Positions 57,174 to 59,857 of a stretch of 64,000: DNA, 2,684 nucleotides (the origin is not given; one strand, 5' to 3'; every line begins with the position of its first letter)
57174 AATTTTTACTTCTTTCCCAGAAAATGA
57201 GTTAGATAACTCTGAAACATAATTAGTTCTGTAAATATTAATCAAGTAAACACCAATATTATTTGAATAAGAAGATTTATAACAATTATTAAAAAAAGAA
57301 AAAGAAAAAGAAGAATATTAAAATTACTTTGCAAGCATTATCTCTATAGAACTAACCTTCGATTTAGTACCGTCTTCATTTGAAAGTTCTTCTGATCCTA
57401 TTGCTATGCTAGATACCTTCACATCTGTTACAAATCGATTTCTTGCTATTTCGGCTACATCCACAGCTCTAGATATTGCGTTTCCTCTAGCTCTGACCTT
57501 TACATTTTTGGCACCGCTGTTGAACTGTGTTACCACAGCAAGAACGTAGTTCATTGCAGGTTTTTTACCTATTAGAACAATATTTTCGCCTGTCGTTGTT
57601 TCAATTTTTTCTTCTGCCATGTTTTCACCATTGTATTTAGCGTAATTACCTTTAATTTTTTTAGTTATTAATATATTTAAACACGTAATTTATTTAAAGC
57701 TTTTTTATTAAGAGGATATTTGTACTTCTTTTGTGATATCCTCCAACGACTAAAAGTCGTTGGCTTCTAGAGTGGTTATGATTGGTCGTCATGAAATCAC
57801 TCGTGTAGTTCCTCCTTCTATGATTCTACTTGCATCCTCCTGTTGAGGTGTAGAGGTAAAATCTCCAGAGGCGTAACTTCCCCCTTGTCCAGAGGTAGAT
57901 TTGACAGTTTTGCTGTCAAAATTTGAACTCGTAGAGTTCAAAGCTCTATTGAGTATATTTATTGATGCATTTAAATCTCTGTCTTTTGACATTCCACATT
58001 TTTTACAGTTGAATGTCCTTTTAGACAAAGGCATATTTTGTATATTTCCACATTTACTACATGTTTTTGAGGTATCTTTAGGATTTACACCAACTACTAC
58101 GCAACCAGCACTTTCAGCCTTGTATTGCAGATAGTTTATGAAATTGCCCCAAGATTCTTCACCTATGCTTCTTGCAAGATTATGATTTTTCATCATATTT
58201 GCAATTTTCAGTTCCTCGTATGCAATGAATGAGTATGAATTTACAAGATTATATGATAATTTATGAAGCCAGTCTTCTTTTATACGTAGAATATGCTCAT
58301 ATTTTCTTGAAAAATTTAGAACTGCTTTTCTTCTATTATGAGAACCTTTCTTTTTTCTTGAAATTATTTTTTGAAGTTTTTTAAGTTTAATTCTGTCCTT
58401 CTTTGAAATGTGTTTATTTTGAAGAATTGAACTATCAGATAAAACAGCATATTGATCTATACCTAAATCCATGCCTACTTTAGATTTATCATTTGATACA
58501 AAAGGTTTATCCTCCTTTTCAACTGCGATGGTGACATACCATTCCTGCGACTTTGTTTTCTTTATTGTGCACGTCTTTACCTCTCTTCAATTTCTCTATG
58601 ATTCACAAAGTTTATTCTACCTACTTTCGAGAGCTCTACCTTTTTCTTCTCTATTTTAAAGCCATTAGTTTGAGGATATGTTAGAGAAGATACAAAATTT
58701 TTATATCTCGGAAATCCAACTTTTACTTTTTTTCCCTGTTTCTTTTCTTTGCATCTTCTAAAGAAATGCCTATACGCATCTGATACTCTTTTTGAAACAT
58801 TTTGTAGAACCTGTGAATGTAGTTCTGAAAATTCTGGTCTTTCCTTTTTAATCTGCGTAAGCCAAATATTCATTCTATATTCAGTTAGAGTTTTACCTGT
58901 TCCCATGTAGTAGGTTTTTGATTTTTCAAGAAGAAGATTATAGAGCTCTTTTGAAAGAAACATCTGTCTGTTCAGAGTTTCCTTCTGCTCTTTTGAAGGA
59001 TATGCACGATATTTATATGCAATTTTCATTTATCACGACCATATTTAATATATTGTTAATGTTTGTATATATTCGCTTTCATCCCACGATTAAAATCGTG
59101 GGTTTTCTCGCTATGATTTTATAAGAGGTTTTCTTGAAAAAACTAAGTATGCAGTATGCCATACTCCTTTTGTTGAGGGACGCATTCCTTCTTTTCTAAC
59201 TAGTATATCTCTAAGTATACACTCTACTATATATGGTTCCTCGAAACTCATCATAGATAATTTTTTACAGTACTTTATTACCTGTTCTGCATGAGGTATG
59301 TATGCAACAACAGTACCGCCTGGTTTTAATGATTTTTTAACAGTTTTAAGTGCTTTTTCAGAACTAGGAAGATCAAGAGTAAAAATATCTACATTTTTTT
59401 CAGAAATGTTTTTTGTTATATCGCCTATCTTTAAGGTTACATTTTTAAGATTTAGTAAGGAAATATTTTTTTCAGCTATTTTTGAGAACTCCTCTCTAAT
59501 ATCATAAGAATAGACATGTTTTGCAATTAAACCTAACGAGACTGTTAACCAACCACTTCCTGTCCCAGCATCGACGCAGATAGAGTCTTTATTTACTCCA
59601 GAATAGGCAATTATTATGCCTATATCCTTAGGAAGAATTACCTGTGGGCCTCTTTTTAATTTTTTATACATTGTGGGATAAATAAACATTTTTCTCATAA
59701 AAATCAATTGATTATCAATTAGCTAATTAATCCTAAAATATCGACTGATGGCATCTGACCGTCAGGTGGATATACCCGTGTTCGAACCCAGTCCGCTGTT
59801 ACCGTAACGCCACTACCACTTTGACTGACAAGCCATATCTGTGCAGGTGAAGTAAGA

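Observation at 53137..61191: Inverted pilin-like paralogs with patchy ~97-98% identical DNA tracts flanking a 5-kb segment: a possible gene-conversion or inversion substrate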

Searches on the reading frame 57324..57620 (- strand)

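Call 8: search_protein_families(library=pfam, proteins=[window:57324-57620:-], max_evalue=0.01)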
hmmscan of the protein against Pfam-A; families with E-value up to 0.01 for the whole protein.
window:57324-57620:- (98 aa): 1 family
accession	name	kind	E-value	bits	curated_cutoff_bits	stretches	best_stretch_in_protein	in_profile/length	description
PF01918.27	Alba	-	3.4e-19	68.8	25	1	13-75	1-65/66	Alba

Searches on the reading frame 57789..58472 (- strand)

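Call 8: search_protein_families(library=pfam, proteins=[window:57789-58472:-], max_evalue=0.01)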
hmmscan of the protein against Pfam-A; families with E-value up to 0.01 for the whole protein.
window:57789-58472:- (227 aa): 2 families
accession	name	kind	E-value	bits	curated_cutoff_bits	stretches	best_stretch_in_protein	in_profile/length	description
PF07282.18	Cas12f1-like_TNB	-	1.2e-24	86.6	26.3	1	108-173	1-60/60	Cas12f1-like, TNB domain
PF01385.25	OrfB_IS605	-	2.6e-14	53.9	30.5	1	1-96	21-119/120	Probable transposase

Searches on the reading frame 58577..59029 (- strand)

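Call 8: search_protein_families(library=pfam, proteins=[window:58577-59029:-], max_evalue=0.01)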
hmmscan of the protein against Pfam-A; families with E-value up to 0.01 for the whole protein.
window:58577-59029:- (150 aa): 1 family
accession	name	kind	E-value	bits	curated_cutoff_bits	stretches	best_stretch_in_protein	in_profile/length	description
PF12323.14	HTH_OrfB_IS605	-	1.1e-09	38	21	1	1-45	1-46/47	Helix-turn-helix domain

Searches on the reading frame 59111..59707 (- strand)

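Call 8: search_protein_families(library=pfam, proteins=[window:59111-59707:-], max_evalue=0.01)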
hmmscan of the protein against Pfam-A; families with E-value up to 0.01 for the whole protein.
window:59111-59707:- (198 aa): 15 families
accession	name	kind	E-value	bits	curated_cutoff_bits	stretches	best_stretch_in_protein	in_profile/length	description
PF08704.16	GCD14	-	2.3e-16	60.6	26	1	17-176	17-185/247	tRNA methyltransferase complex GCD14 subunit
PF13847.12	Methyltransf_31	-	2.4e-11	44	27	1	43-153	6-128/145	Methyltransferase domain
PF08241.18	Methyltransf_11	-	3.1e-07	31.4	21.2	1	45-134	1-94/95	Methyltransferase domain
PF01135.25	PCMT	-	8.1e-07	29.4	20.3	1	25-155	58-192/210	Protein-L-isoaspartate(D-aspartate) O-methyltransferase (PCMT)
PF13649.12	Methyltransf_25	-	1.4e-06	29.3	27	1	45-131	2-97/97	Methyltransferase domain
PF06325.19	PrmA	-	4.3e-05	23.6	22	1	39-109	160-230/296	Ribosomal protein L11 methyltransferase (PrmA)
PF00398.26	RrnaAD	-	4.4e-05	23.1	24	1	32-99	22-87/263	Ribosomal RNA adenine dimethylase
PF01728.25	FtsJ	-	6.4e-05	23.4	24.1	1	38-162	19-163/181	FtsJ-like methyltransferase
PF13489.12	Methyltransf_23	-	0.00031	20.9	27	0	40-139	22-120/164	Methyltransferase domain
PF12847.13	Methyltransf_18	-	0.0032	17.9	27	1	36-109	10-86/151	Methyltransferase domain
PF11599.14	AviRa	-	0.0037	17.2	25.7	0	45-103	56-118/232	RRNA methyltransferase AviRa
PF01209.24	Ubie_methyltran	-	0.0044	16.8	20.1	1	33-135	40-151/233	ubiE/COQ5 methyltransferase family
PF02527.21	GidB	-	0.0051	16.6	27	1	39-141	46-153/184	rRNA small subunit methyltransferase G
PF05175.20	MTS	-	0.0084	16.2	23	0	43-109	34-102/170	Methyltransferase small domain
PF13679.12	Methyltransf_32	-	0.0086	16.5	27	0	40-103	25-95/143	Methyltransferase domain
